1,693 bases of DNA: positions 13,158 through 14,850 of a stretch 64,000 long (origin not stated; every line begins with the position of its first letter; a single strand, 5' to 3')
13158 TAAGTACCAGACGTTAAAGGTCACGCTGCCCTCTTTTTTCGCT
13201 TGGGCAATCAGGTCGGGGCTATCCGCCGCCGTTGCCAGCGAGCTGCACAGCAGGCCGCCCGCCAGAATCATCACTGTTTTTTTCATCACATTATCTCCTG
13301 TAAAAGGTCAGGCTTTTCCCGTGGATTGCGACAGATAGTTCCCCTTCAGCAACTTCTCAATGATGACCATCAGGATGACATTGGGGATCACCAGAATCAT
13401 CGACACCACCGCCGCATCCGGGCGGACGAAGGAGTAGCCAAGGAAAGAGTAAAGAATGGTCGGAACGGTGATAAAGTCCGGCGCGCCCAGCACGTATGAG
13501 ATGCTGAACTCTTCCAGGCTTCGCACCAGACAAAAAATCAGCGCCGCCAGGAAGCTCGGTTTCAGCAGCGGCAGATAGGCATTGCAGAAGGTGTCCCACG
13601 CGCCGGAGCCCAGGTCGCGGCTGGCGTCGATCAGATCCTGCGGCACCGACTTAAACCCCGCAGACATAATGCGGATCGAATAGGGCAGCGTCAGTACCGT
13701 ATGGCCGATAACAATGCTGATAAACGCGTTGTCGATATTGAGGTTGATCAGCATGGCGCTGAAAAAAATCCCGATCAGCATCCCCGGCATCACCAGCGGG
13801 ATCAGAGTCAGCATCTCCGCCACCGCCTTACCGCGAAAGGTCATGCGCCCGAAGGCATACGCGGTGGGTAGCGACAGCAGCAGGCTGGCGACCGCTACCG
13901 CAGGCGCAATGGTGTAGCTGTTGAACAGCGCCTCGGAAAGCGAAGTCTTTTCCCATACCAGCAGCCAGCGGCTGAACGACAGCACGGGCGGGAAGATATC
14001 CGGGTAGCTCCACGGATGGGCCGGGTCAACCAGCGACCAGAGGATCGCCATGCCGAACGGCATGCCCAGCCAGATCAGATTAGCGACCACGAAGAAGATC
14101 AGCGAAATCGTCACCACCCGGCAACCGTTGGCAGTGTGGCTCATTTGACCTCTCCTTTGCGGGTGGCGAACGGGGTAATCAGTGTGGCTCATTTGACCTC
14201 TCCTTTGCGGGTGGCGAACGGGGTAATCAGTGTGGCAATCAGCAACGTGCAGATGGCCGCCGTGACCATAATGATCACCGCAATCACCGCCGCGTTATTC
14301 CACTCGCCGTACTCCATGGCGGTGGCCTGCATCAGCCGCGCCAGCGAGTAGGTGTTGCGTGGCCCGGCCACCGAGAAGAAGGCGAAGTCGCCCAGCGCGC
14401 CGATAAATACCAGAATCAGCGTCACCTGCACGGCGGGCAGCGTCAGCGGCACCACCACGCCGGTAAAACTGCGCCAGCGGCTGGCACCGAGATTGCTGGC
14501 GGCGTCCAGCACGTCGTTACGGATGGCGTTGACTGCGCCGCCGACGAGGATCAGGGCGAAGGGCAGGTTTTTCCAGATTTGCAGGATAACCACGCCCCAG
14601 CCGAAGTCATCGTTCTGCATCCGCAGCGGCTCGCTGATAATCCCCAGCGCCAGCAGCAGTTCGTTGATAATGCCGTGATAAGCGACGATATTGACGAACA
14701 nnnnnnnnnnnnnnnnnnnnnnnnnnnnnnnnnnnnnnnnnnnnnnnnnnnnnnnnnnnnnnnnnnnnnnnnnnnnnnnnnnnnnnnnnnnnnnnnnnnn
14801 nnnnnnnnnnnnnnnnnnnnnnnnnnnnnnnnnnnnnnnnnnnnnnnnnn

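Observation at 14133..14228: Perfect 48-bp in-frame tandem duplication across the stop/start junction of the two ABC permease genes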

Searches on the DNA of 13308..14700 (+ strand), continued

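Call 15: get_annotated_region(hit=H6, flank=6000)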
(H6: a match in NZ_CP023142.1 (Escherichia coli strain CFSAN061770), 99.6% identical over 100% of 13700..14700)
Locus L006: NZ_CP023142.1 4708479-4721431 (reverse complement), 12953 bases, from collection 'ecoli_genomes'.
description: Escherichia coli strain CFSAN061770 chromosome, complete genome
organism: Escherichia coli strain CFSAN061770 (NCBI taxid 562)
replicon: chromosome; assembly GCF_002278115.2
host: missing; source: raw milk cheese; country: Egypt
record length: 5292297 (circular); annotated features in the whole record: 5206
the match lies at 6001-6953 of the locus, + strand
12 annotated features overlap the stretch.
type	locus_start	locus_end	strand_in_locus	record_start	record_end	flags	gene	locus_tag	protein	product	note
CDS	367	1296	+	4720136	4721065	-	-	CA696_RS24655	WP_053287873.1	LysR substrate-binding domain-containing protein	-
CDS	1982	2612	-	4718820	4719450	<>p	-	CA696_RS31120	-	IS3 family transposase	frameshifted; internal stop; incomplete; partial in the middle of a contig; missing N-terminus and C-terminus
CDS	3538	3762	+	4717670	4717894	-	-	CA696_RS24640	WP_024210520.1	hypothetical protein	-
CDS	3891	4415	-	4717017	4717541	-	sodC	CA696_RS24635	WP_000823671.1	superoxide dismutase family protein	-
CDS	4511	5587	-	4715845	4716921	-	-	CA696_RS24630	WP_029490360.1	extracellular solute-binding protein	-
CDS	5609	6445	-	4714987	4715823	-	-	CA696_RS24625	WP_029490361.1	ABC transporter permease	-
CDS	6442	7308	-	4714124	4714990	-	-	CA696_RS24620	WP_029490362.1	ABC transporter permease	-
CDS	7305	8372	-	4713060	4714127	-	-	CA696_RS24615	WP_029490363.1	ABC transporter ATP-binding protein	-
CDS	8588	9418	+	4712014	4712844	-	-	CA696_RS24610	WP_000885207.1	glycerophosphodiester phosphodiesterase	-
CDS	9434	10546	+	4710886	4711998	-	-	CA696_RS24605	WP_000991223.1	ROK family transcriptional regulator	-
CDS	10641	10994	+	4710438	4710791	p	-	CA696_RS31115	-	YebF family protein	internal stop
CDS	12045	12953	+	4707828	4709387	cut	-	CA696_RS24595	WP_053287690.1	AbgT family transporter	-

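Call 16: get_annotated_region(hit=H7, flank=6000)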
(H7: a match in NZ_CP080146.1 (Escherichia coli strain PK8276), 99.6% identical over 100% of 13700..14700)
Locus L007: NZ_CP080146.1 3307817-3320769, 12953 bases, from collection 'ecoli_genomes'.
description: Escherichia coli strain PK8276 chromosome, complete genome
organism: Escherichia coli strain PK8276 (NCBI taxid 562)
replicon: chromosome; assembly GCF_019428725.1
host: -; source: chicken; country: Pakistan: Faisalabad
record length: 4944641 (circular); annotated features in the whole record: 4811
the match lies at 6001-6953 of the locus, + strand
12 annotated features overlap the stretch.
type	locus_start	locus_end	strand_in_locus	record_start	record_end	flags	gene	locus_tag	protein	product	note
CDS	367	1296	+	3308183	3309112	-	-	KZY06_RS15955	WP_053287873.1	LysR substrate-binding domain-containing protein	-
CDS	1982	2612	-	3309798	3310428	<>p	-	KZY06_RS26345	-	IS3 family transposase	frameshifted; internal stop; incomplete; partial in the middle of a contig; missing N-terminus and C-terminus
CDS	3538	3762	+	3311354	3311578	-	-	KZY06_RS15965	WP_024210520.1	hypothetical protein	-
CDS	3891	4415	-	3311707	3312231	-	sodC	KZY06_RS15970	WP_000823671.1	superoxide dismutase family protein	-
CDS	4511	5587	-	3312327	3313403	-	-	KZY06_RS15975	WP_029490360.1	extracellular solute-binding protein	-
CDS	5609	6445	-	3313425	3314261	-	-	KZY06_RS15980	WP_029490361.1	ABC transporter permease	-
CDS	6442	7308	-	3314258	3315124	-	-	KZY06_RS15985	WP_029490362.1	ABC transporter permease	-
CDS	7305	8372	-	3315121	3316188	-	-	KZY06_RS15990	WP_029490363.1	ABC transporter ATP-binding protein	-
CDS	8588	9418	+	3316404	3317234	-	-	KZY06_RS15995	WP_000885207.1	glycerophosphodiester phosphodiesterase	-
CDS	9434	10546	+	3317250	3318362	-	-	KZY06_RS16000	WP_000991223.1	ROK family transcriptional regulator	-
CDS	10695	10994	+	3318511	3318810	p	-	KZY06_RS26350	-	YebF family protein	internal stop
CDS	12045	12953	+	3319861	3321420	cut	-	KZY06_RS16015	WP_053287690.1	AbgT family transporter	-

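Call 17: get_annotated_region(hit=H8, flank=6000)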
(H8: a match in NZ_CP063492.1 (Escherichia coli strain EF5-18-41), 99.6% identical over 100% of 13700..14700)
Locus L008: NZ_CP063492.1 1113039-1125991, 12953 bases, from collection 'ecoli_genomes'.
description: Escherichia coli strain EF5-18-41 chromosome, complete genome
organism: Escherichia coli strain EF5-18-41 (NCBI taxid 562)
replicon: chromosome; assembly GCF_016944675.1
host: Gallus gallus; source: chicken stool; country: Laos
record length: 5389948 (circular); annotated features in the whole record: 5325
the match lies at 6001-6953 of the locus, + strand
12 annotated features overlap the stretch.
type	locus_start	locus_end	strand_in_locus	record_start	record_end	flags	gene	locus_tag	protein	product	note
CDS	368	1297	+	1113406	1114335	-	-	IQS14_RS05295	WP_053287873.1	LysR substrate-binding domain-containing protein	-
CDS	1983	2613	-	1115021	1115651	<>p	-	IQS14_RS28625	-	IS3 family transposase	frameshifted; internal stop; incomplete; partial in the middle of a contig; missing N-terminus and C-terminus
CDS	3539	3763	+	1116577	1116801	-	-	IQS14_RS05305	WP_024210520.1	hypothetical protein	-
CDS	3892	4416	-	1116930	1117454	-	sodC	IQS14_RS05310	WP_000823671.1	superoxide dismutase family protein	-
CDS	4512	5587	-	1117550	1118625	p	-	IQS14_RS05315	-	extracellular solute-binding protein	frameshifted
CDS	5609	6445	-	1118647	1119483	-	-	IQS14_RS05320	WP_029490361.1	ABC transporter permease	-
CDS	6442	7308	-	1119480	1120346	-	-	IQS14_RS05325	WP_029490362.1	ABC transporter permease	-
CDS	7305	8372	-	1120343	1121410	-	-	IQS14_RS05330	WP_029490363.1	ABC transporter ATP-binding protein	-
CDS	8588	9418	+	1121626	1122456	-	-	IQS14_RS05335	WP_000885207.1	glycerophosphodiester phosphodiesterase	-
CDS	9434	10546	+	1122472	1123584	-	-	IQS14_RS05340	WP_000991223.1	ROK family transcriptional regulator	-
CDS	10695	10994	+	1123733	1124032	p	-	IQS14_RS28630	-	YebF family protein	internal stop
CDS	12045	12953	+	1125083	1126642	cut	-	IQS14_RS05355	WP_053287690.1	AbgT family transporter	-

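Call 18: get_annotated_region(hit=H9, flank=6000)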
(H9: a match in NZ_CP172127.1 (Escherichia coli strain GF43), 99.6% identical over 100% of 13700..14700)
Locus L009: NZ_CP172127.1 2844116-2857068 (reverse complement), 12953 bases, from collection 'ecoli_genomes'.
description: Escherichia coli strain GF43 chromosome, complete genome
organism: Escherichia coli strain GF43 (NCBI taxid 562)
replicon: chromosome; assembly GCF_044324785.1
host: -; source: chicken meat; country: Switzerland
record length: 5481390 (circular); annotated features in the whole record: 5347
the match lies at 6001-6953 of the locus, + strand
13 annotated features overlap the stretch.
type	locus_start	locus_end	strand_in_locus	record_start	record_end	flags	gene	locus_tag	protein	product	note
CDS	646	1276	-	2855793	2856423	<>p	-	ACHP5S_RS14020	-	IS3 family transposase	frameshifted; internal stop; incomplete; partial in the middle of a contig; missing N-terminus and C-terminus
CDS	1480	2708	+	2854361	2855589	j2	-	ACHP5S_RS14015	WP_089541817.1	IS3 family transposase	programmed frameshift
CDS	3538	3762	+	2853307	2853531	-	-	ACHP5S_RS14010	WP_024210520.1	hypothetical protein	-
CDS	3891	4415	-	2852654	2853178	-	sodC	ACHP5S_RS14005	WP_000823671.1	superoxide dismutase family protein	-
CDS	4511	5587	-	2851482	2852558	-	-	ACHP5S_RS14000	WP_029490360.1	extracellular solute-binding protein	-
CDS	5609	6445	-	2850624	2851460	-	-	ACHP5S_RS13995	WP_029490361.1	ABC transporter permease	-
CDS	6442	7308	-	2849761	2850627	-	-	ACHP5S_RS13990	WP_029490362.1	ABC transporter permease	-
CDS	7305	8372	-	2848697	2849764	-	-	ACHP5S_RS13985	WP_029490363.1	ABC transporter ATP-binding protein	-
CDS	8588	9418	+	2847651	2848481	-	-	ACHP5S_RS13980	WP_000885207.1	glycerophosphodiester phosphodiesterase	-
CDS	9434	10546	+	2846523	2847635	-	-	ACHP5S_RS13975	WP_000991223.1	ROK family transcriptional regulator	-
CDS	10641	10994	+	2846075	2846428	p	-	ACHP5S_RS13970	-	YebF family protein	internal stop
CDS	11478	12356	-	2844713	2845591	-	sitD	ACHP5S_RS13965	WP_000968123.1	iron/manganese ABC transporter permease subunit SitD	-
CDS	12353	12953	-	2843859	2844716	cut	sitC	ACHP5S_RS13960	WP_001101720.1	iron/manganese ABC transporter permease subunit SitC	-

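Call 19: get_annotated_region(hit=H10, flank=6000)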
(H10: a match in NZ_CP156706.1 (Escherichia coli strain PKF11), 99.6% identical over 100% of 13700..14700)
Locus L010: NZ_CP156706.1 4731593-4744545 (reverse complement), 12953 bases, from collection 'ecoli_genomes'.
description: Escherichia coli strain PKF11 chromosome, complete genome
organism: Escherichia coli strain PKF11 (NCBI taxid 562)
replicon: chromosome; assembly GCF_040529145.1
host: Milvus migrans; source: Wild birds; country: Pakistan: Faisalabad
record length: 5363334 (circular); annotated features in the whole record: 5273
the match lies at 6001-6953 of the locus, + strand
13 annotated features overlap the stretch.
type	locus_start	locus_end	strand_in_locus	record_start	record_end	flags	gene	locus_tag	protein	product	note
CDS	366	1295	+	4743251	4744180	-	-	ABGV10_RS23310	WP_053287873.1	LysR substrate-binding domain-containing protein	-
CDS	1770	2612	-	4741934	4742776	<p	-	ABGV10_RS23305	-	IS3 family transposase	frameshifted; internal stop; incomplete; partial in the middle of a contig; missing N-terminus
CDS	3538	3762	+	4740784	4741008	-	-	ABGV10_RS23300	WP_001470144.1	hypothetical protein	-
CDS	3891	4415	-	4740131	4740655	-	sodC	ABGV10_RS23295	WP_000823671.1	superoxide dismutase family protein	-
CDS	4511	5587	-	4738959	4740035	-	-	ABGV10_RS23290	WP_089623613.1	extracellular solute-binding protein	-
CDS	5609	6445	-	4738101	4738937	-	-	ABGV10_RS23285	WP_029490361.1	ABC transporter permease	-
CDS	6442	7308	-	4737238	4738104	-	-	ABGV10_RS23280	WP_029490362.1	ABC transporter permease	-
CDS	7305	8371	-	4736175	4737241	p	-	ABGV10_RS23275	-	ABC transporter ATP-binding protein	frameshifted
CDS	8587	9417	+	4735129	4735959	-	-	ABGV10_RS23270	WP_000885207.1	glycerophosphodiester phosphodiesterase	-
CDS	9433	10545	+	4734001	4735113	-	-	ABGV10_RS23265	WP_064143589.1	ROK family transcriptional regulator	-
CDS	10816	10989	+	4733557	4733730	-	-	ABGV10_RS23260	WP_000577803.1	YebF family protein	-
CDS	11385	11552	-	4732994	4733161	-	-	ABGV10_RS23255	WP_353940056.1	hypothetical protein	-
CDS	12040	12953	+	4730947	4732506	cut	-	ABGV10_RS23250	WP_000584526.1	AbgT family antimetabolite efflux transporter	-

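Call 20: get_annotated_region(hit=H11, flank=6000)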
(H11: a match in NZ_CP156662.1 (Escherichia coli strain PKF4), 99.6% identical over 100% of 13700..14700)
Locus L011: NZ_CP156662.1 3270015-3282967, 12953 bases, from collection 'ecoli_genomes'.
description: Escherichia coli strain PKF4 chromosome, complete genome
organism: Escherichia coli strain PKF4 (NCBI taxid 562)
replicon: chromosome; assembly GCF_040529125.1
host: Milvus migrans; source: Wild birds; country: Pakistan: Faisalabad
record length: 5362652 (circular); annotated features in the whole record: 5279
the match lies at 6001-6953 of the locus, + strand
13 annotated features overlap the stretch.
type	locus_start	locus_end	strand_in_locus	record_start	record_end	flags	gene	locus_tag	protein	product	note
CDS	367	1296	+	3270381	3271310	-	-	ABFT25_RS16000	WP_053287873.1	LysR substrate-binding domain-containing protein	-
CDS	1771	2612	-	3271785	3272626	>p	-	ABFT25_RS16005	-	IS3 family transposase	frameshifted; internal stop; incomplete; partial in the middle of a contig; missing N-terminus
CDS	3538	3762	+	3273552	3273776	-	-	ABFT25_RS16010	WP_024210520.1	hypothetical protein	-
CDS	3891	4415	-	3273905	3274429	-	sodC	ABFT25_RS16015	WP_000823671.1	superoxide dismutase family protein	-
CDS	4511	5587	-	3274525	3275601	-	-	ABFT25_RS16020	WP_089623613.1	extracellular solute-binding protein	-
CDS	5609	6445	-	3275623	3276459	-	-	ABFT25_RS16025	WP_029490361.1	ABC transporter permease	-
CDS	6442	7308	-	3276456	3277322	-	-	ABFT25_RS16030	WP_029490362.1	ABC transporter permease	-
CDS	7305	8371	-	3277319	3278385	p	-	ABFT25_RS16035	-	ABC transporter ATP-binding protein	frameshifted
CDS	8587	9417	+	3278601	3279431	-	-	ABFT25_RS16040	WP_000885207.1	glycerophosphodiester phosphodiesterase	-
CDS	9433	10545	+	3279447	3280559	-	-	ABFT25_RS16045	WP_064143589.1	ROK family transcriptional regulator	-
CDS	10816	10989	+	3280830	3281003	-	-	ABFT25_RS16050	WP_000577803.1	YebF family protein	-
CDS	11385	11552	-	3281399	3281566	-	-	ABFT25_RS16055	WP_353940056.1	hypothetical protein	-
CDS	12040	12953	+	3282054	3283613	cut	-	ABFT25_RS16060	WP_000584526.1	AbgT family antimetabolite efflux transporter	-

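Call 21: get_annotated_region(hit=H12, flank=6000)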
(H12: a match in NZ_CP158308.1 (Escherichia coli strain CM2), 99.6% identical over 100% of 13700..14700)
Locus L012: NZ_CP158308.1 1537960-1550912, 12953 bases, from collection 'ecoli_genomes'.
description: Escherichia coli strain CM2 chromosome, complete genome
organism: Escherichia coli strain CM2 (NCBI taxid 562)
replicon: chromosome; assembly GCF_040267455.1
host: Chicken; source: -; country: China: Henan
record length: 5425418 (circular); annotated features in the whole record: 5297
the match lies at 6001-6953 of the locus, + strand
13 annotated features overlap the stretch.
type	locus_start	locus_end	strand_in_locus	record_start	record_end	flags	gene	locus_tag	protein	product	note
CDS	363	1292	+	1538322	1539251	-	-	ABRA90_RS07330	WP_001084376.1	LysR substrate-binding domain-containing protein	-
CDS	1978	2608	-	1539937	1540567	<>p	-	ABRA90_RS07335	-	IS3 family transposase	frameshifted; internal stop; incomplete; partial in the middle of a contig; missing N-terminus and C-terminus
CDS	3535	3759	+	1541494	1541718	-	-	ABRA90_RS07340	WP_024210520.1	hypothetical protein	-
CDS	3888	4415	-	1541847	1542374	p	sodC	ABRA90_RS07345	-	superoxide dismutase [Cu-Zn] SodC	frameshifted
CDS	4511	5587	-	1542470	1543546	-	-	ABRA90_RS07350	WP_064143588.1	extracellular solute-binding protein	-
CDS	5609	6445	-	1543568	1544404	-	-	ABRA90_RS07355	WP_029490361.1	ABC transporter permease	-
CDS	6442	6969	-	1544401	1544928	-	-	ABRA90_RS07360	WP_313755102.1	ABC transporter permease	-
CDS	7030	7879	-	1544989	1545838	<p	-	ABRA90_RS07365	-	IS3 family transposase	frameshifted; incomplete; partial in the middle of a contig; missing C-terminus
CDS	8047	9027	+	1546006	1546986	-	-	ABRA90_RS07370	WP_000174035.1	thymidylate synthase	-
CDS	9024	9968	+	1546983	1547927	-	-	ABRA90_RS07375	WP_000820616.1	hypothetical protein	-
CDS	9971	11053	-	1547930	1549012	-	-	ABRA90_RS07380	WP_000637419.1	XRE family transcriptional regulator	-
CDS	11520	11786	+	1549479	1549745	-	-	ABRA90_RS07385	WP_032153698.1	MazG-like family protein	-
CDS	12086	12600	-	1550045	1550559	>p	-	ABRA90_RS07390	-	transposase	frameshifted; incomplete; partial in the middle of a contig; missing N-terminus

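Call 22: get_annotated_region(hit=H13, flank=6000)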
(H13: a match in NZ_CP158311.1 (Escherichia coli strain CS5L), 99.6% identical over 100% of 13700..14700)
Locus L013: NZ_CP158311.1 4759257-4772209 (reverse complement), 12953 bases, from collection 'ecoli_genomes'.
description: Escherichia coli strain CS5L chromosome, complete genome
organism: Escherichia coli strain CS5L (NCBI taxid 562)
replicon: chromosome; assembly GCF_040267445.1
host: Chicken; source: -; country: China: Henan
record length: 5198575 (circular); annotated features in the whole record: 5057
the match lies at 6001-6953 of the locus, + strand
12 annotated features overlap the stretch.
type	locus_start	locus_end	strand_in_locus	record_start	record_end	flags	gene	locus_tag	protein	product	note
CDS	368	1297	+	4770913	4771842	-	-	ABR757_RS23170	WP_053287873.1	LysR substrate-binding domain-containing protein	-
CDS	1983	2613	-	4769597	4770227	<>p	-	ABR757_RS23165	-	IS3 family transposase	frameshifted; internal stop; incomplete; partial in the middle of a contig; missing N-terminus and C-terminus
CDS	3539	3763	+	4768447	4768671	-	-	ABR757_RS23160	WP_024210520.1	hypothetical protein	-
CDS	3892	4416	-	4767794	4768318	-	sodC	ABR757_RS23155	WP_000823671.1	superoxide dismutase family protein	-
CDS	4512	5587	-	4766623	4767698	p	-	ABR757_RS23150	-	extracellular solute-binding protein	frameshifted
CDS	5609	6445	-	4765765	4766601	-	-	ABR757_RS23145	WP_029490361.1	ABC transporter permease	-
CDS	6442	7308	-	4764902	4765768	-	-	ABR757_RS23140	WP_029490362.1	ABC transporter permease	-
CDS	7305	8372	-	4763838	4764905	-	-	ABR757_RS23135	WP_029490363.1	ABC transporter ATP-binding protein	-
CDS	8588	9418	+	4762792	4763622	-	-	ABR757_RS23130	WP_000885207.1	glycerophosphodiester phosphodiesterase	-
CDS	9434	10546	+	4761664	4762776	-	-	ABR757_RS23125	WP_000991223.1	ROK family transcriptional regulator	-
CDS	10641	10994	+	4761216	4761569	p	-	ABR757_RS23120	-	YebF family protein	internal stop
CDS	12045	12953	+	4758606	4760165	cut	-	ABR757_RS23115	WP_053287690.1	AbgT family transporter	-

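Call 23: get_annotated_region(hit=H14, flank=6000)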
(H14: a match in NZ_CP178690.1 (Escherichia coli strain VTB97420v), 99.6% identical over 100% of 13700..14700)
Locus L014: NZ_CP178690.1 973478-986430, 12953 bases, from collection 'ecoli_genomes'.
description: Escherichia coli strain VTB97420v chromosome, complete genome
organism: Escherichia coli strain VTB97420v (NCBI taxid 562)
replicon: chromosome; assembly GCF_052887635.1
host: Chicken; source: -; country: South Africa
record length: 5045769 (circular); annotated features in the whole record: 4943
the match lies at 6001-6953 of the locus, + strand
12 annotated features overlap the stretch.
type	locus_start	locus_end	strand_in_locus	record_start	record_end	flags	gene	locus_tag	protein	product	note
CDS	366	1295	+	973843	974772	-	-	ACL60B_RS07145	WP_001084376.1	LysR substrate-binding domain-containing protein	-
CDS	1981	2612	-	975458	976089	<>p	-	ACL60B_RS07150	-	IS3 family transposase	frameshifted; internal stop; incomplete; partial in the middle of a contig; missing N-terminus and C-terminus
CDS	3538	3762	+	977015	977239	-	-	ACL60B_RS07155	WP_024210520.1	hypothetical protein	-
CDS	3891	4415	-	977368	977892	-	sodC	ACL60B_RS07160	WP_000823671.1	superoxide dismutase family protein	-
CDS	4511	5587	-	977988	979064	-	-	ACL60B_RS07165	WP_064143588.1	extracellular solute-binding protein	-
CDS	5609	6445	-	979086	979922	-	-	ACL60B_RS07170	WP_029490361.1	ABC transporter permease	-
CDS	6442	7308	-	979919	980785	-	-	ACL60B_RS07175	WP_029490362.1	ABC transporter permease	-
CDS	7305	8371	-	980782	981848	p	-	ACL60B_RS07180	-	ABC transporter ATP-binding protein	frameshifted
CDS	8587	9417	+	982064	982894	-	-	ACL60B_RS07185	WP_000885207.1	glycerophosphodiester phosphodiesterase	-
CDS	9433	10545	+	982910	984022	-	-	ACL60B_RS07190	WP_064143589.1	ROK family transcriptional regulator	-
CDS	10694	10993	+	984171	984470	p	-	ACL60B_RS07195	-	YebF family protein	internal stop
CDS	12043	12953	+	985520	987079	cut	-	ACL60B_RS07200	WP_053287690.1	AbgT family transporter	-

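Call 24: get_annotated_region(hit=H15, flank=6000)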
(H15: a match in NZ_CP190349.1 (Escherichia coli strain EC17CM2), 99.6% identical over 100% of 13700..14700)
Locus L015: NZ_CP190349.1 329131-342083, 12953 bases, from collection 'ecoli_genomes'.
description: Escherichia coli strain EC17CM2 chromosome, complete genome
organism: Escherichia coli strain EC17CM2 (NCBI taxid 562)
replicon: chromosome; assembly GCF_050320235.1
host: chicken; source: -; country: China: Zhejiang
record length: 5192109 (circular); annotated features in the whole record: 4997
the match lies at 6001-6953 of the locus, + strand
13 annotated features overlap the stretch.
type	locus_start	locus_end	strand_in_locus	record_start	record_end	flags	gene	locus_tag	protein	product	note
CDS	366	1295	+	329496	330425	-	-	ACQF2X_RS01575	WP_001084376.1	LysR substrate-binding domain-containing protein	-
CDS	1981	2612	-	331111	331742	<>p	-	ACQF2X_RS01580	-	IS3 family transposase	frameshifted; internal stop; incomplete; partial in the middle of a contig; missing N-terminus and C-terminus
CDS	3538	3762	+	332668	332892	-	-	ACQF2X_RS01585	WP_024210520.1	hypothetical protein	-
CDS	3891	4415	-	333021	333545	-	sodC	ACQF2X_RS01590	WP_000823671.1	superoxide dismutase family protein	-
CDS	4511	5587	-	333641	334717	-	-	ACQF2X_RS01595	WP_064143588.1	extracellular solute-binding protein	-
CDS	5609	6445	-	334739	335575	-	-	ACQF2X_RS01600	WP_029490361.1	ABC transporter permease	-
CDS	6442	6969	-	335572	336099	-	-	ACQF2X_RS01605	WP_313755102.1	ABC transporter permease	-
CDS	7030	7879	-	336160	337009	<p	-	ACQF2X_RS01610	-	IS3 family transposase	frameshifted; incomplete; partial in the middle of a contig; missing C-terminus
CDS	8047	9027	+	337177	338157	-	-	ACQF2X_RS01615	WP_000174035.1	thymidylate synthase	-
CDS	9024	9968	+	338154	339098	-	-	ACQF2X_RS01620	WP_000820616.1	hypothetical protein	-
CDS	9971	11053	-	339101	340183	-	-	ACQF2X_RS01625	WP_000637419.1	XRE family transcriptional regulator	-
CDS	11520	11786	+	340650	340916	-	-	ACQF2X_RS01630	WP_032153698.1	MazG-like family protein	-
CDS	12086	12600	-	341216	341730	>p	-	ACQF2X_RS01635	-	transposase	frameshifted; incomplete; partial in the middle of a contig; missing N-terminus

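Call 25: get_annotated_region(hit=H16, flank=6000)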
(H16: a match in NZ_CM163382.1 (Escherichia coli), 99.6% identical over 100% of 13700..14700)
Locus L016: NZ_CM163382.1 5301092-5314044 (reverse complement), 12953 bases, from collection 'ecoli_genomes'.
description: Escherichia coli isolate A3176 chromosome, whole genome shotgun sequence
organism: Escherichia coli (NCBI taxid 562)
replicon: chromosome; assembly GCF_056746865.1
host: chicken; source: missing; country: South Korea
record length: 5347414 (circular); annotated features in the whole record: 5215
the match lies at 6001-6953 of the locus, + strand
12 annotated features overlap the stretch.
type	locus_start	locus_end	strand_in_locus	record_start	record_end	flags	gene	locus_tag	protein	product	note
CDS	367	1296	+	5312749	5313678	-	-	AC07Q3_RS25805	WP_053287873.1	LysR substrate-binding domain-containing protein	-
CDS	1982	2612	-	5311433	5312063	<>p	-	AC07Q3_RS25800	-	IS3 family transposase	frameshifted; internal stop; incomplete; partial in the middle of a contig; missing N-terminus and C-terminus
CDS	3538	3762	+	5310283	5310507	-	-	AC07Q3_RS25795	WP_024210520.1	hypothetical protein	-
CDS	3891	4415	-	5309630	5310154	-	sodC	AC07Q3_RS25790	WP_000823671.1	superoxide dismutase family protein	-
CDS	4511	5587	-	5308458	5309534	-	-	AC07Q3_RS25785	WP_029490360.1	extracellular solute-binding protein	-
CDS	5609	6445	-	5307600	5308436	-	-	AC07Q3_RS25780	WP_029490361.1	ABC transporter permease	-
CDS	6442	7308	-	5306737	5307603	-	-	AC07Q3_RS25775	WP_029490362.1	ABC transporter permease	-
CDS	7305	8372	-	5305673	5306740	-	-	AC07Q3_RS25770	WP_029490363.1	ABC transporter ATP-binding protein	-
CDS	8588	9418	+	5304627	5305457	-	-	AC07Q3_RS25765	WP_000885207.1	glycerophosphodiester phosphodiesterase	-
CDS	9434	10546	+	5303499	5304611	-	-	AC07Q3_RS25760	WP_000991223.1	ROK family transcriptional regulator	-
CDS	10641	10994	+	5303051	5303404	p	-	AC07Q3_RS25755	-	YebF family protein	internal stop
CDS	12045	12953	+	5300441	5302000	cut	-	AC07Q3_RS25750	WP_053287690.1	AbgT family transporter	-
